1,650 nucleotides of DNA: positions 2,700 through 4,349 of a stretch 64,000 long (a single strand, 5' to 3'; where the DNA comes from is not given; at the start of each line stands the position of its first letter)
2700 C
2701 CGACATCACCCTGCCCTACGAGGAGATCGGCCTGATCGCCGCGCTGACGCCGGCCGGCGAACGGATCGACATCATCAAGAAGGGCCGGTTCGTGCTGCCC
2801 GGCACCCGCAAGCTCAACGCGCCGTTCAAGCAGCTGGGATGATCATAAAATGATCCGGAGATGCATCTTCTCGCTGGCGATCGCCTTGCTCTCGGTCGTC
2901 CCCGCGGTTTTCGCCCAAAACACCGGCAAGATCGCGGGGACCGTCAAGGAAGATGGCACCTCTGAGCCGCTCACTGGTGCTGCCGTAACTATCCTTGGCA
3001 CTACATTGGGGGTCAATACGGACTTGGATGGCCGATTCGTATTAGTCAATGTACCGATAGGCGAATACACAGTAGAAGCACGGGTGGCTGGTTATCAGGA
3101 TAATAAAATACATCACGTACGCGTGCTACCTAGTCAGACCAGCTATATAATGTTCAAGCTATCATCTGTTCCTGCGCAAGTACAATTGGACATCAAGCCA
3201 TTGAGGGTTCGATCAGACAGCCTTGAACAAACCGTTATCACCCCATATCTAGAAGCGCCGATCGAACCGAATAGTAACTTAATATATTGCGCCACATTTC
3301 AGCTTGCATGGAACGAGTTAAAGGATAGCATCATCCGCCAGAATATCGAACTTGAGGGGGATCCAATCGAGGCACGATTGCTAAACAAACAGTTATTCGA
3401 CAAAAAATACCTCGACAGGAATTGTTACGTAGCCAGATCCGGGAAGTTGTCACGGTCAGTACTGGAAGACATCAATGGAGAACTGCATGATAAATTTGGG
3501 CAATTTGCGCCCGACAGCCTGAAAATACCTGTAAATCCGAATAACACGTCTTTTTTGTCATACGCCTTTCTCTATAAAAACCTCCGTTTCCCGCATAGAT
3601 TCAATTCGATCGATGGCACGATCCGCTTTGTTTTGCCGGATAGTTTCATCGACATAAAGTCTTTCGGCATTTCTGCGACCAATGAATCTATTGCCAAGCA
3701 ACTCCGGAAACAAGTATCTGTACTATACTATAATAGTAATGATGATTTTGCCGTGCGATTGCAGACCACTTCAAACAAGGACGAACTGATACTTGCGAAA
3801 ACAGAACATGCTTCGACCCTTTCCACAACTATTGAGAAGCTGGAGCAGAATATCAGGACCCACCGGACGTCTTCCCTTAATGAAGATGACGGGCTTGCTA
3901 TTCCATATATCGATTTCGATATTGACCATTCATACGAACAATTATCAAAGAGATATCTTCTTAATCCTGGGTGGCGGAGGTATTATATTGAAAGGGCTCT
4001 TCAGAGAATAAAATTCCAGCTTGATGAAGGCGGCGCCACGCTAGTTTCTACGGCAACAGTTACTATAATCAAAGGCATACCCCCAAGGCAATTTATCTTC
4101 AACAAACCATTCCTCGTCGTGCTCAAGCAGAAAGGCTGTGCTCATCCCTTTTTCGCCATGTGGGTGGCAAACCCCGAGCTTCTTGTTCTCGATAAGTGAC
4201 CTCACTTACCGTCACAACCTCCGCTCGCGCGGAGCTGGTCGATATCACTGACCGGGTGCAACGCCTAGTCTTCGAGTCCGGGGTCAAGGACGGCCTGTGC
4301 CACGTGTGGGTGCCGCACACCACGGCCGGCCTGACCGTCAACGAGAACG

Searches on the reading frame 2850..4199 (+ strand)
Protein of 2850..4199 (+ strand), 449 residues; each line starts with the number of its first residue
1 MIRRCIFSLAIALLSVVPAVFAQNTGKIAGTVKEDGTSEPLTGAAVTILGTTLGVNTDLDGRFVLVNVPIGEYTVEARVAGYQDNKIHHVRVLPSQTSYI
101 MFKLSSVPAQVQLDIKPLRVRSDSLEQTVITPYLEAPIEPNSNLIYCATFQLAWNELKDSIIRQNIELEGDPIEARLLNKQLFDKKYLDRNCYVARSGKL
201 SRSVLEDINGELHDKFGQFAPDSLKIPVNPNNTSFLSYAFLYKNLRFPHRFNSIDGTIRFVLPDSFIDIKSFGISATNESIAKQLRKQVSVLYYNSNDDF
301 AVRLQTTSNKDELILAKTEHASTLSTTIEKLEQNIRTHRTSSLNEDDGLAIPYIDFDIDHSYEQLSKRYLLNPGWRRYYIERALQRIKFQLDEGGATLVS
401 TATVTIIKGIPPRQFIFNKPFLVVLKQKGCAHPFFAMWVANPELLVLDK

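Call 90: search_protein_families(library=pfam, proteins=[window:2850-4199:+], max_evalue=0.01)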
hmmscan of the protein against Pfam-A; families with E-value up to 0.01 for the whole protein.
window:2850-4199:+ (449 aa): 5 families
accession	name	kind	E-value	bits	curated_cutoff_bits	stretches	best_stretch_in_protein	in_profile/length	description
PF13620.12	CarboxypepD_reg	-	2.2e-15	57.2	32.3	1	28-104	2-81/82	Carboxypeptidase regulatory-like domain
PF13715.12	CarbopepD_reg_2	-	2.1e-13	50.5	32.2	1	28-102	1-74/88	CarboxypepD_reg-like domain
PF00079.25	Serpin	-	0.0028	17.4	27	1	377-442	303-370/370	Serpin (serine protease inhibitor)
PF17802.7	SpaA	-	0.0047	17.5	23.1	0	33-92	7-76/91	Prealbumin-like fold domain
PF09430.16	EMC7_beta-sandw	-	0.0062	17.2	26.6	0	54-93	22-60/122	ER membrane protein complex subunit 7, beta-sandwich domain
